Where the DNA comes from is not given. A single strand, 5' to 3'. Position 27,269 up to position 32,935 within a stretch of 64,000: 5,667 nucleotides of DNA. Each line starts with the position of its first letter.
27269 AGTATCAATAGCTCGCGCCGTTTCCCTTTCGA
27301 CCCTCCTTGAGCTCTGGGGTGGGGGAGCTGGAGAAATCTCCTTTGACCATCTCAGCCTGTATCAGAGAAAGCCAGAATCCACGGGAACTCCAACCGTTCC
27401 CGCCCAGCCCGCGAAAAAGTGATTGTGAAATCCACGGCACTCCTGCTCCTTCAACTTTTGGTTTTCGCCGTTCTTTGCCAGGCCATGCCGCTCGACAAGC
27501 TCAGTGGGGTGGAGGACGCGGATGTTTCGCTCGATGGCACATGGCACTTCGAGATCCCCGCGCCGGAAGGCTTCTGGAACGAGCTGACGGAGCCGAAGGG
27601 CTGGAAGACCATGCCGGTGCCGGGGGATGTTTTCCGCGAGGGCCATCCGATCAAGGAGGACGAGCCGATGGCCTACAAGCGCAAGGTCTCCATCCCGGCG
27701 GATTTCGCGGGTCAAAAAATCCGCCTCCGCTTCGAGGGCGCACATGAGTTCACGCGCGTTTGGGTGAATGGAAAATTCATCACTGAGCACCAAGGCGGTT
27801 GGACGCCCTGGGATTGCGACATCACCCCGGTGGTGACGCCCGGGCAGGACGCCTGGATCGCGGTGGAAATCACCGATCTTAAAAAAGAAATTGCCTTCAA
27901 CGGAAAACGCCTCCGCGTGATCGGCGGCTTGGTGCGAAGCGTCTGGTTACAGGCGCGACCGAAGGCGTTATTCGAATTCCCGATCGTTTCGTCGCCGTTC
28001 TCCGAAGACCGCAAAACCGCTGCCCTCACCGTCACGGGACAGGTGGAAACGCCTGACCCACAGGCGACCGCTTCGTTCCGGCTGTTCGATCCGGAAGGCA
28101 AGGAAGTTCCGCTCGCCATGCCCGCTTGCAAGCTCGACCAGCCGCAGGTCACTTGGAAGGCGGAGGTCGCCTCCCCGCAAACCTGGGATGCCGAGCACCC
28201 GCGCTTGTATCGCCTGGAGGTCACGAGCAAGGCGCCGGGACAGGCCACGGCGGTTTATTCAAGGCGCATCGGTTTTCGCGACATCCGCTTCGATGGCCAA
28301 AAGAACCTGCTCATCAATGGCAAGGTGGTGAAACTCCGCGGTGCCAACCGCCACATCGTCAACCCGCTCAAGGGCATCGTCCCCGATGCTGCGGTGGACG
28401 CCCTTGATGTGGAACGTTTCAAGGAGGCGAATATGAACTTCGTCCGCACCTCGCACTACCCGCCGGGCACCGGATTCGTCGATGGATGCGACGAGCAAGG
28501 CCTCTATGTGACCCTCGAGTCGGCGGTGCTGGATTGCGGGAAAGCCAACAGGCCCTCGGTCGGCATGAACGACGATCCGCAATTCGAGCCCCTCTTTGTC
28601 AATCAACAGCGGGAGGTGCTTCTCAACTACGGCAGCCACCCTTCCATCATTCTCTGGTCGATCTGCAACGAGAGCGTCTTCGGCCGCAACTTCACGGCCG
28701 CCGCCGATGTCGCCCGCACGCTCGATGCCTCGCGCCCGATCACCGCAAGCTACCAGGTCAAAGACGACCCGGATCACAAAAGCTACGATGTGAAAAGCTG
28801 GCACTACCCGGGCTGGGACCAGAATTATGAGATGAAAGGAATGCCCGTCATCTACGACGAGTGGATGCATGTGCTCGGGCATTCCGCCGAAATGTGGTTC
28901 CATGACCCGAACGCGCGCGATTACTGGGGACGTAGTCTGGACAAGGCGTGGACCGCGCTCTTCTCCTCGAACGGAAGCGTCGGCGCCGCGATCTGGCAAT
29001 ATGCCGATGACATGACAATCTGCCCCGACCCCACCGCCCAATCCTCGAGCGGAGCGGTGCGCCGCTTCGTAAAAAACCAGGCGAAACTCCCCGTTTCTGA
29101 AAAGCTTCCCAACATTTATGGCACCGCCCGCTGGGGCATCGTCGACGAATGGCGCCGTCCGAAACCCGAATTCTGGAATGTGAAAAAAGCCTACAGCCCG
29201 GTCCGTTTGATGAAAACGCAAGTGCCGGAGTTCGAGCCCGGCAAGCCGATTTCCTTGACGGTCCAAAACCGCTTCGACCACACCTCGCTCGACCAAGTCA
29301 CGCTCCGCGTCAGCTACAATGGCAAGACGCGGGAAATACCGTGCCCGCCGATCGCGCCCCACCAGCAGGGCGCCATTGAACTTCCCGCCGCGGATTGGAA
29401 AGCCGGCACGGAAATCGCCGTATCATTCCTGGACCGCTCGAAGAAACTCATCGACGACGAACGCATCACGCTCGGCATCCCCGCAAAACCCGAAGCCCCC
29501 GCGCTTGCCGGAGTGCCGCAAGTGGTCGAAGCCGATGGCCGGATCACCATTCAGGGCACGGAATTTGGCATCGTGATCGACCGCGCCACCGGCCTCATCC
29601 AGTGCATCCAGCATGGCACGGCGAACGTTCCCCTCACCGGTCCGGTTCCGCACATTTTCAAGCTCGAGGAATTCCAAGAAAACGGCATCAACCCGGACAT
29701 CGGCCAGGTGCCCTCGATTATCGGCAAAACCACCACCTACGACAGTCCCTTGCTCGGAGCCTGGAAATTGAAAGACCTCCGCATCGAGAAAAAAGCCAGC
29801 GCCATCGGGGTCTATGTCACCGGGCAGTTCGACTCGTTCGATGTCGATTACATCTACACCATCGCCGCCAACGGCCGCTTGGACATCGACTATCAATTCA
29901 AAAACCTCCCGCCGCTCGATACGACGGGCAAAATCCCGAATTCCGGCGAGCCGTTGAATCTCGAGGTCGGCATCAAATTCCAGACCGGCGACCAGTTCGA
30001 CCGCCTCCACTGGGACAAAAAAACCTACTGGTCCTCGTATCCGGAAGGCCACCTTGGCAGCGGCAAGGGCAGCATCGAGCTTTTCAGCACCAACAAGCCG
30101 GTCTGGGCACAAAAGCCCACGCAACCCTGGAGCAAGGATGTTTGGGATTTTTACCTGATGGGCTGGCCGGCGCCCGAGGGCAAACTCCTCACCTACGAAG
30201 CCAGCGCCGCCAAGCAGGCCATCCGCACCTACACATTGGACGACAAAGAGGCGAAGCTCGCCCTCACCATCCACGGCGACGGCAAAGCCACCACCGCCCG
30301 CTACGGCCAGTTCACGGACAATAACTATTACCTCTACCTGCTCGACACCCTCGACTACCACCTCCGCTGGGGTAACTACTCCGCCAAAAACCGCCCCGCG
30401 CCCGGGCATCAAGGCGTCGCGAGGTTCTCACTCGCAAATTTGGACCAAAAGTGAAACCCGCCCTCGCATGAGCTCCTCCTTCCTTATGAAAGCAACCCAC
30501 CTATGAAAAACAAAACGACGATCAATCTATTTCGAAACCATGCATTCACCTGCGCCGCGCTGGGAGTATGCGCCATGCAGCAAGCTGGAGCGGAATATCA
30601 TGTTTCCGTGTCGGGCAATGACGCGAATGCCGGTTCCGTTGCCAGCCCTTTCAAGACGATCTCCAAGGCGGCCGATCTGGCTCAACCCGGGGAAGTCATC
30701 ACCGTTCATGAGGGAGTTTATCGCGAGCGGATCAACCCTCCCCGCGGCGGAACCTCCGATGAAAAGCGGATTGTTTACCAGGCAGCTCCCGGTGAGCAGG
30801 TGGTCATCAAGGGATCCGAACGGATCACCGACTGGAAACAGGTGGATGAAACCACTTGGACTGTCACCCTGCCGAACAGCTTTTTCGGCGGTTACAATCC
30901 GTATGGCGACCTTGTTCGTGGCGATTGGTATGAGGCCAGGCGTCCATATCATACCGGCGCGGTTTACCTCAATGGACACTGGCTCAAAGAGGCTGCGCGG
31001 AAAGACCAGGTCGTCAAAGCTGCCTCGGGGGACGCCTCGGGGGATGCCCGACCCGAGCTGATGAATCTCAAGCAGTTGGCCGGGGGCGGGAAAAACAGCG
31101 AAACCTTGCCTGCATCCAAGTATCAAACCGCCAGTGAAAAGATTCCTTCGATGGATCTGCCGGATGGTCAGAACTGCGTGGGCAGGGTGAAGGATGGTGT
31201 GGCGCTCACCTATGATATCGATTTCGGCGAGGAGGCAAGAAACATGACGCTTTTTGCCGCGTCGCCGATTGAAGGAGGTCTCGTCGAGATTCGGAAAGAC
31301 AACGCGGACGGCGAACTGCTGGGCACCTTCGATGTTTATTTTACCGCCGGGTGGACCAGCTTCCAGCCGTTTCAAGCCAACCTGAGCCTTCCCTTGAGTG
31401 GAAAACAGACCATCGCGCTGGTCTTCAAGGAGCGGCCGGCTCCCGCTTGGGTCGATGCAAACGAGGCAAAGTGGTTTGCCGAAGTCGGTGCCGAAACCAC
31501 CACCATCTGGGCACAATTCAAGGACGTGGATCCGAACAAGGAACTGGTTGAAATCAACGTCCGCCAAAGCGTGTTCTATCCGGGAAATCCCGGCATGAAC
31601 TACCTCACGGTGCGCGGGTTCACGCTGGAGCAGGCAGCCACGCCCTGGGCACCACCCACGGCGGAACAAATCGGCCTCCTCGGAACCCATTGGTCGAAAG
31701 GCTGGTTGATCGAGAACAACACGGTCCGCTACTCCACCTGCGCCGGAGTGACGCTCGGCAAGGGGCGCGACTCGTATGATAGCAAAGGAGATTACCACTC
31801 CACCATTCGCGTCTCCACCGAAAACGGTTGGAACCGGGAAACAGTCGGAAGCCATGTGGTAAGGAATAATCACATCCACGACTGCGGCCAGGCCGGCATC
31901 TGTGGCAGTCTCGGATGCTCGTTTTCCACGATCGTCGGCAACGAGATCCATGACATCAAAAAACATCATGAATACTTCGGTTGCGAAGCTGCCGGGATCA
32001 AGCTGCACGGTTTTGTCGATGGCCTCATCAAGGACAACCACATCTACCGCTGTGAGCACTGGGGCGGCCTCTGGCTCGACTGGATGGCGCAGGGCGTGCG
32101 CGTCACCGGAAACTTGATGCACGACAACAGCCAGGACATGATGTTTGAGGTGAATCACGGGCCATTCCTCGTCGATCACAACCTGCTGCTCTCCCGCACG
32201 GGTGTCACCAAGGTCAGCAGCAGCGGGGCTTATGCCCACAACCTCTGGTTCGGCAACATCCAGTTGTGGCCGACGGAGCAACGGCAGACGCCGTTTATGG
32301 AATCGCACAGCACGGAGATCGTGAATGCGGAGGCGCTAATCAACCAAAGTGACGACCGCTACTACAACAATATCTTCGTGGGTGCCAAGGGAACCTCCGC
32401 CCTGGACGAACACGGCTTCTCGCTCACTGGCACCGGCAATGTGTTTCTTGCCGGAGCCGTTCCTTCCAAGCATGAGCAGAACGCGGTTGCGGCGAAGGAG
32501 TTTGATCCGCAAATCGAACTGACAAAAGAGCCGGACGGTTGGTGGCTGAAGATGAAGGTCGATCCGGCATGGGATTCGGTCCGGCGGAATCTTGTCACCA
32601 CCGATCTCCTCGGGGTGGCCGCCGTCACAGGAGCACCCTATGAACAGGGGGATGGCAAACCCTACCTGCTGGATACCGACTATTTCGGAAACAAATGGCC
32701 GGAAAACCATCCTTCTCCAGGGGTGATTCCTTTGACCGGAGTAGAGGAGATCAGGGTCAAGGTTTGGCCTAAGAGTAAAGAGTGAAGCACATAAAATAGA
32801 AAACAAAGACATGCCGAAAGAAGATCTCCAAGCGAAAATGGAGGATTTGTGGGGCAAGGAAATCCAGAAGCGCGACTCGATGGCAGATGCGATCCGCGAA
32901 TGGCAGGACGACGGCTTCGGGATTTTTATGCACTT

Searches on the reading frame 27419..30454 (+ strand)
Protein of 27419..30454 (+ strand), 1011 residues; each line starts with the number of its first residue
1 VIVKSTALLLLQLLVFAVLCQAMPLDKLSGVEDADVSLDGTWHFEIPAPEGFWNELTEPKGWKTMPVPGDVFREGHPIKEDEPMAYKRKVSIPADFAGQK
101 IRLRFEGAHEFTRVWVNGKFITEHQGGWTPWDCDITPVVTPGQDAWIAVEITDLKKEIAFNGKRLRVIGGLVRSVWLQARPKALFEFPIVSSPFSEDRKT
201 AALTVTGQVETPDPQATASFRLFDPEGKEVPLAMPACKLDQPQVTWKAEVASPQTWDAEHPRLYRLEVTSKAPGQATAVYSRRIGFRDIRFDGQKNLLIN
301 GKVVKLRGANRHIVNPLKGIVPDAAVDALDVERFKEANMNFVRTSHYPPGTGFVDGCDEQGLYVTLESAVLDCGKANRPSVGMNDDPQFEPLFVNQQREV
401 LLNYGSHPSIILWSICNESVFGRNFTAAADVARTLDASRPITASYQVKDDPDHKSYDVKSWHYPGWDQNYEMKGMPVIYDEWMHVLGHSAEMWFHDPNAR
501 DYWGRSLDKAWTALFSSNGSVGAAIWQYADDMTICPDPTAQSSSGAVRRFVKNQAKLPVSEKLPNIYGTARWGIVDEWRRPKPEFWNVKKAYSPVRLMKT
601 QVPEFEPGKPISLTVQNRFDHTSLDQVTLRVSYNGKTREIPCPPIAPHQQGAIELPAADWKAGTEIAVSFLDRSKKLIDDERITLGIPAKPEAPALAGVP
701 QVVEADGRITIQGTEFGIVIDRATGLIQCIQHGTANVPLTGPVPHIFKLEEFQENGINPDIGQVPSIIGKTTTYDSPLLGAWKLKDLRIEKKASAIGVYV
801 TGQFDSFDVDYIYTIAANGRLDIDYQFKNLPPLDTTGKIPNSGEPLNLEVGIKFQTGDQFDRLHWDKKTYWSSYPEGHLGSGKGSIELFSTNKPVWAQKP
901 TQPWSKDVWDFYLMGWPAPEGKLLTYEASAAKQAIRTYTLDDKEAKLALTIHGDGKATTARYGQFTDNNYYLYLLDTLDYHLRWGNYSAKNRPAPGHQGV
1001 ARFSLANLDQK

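Call 44: search_protein_families(library=pfam, max_evalue=0.00001, proteins=[window:27419-30454:+])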
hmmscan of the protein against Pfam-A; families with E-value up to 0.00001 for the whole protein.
window:27419-30454:+ (1011 aa): 4 families
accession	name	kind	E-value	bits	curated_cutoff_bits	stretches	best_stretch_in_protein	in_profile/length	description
PF02836.23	Glyco_hydro_2_C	-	3e-33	115.7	21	1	295-595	6-300/302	Glycosyl hydrolases family 2, TIM barrel domain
PF02837.24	Glyco_hydro_2_N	-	4.8e-14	53.1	28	1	75-156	58-138/169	Glycosyl hydrolases family 2, sugar binding domain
PF00703.27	Glyco_hydro_2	-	3.1e-11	44.5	23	1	192-287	10-109/109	Glycosyl hydrolases family 2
PF22666.2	Glyco_hydro_2_N2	-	2e-07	31.7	27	1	81-151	47-117/167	Glycosyl hydrolase 2 galactose-binding domain-like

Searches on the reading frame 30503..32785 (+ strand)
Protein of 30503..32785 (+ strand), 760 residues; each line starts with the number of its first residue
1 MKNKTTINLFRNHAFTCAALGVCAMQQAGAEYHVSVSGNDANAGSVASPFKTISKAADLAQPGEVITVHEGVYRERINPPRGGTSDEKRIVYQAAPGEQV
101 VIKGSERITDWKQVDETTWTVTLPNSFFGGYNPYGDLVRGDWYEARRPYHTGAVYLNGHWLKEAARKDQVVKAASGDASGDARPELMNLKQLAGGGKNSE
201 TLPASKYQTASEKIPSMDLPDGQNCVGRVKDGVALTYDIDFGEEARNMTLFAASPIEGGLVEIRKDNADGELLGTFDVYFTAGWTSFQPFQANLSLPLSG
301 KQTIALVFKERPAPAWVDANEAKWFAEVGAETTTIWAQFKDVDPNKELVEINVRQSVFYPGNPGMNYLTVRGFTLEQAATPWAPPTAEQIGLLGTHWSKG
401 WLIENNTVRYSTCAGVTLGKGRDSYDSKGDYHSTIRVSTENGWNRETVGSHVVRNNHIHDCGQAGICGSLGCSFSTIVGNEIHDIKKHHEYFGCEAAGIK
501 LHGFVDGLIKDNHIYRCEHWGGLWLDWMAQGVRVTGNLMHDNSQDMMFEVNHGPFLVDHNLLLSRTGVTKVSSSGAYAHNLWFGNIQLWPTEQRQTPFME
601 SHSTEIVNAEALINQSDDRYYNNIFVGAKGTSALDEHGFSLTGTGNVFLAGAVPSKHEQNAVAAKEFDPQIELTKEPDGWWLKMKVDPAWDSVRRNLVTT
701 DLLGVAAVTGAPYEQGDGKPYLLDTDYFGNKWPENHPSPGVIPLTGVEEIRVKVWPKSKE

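Call 44: search_protein_families(library=pfam, max_evalue=0.00001, proteins=[window:30503-32785:+])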
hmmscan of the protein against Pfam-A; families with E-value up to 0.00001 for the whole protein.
window:30503-32785:+ (760 aa): 4 families
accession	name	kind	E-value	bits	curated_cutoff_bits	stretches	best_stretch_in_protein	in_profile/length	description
PF21258.2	Glyco_hydro_120_ins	-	1.2e-29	103.6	27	2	108-176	1-70/121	Glycoside hydrolase 120, insertion domain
PF03422.21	CBM_6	-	6.7e-16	59.2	28.9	1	220-315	19-114/125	Carbohydrate binding module (family 6)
PF13229.12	Beta_helix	-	2.5e-11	43.9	25.9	1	400-560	10-156/158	Right handed beta helix region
PF07602.17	DUF1565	-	2.6e-09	37.2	20.3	1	36-76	1-41/257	Protein of unknown function (DUF1565)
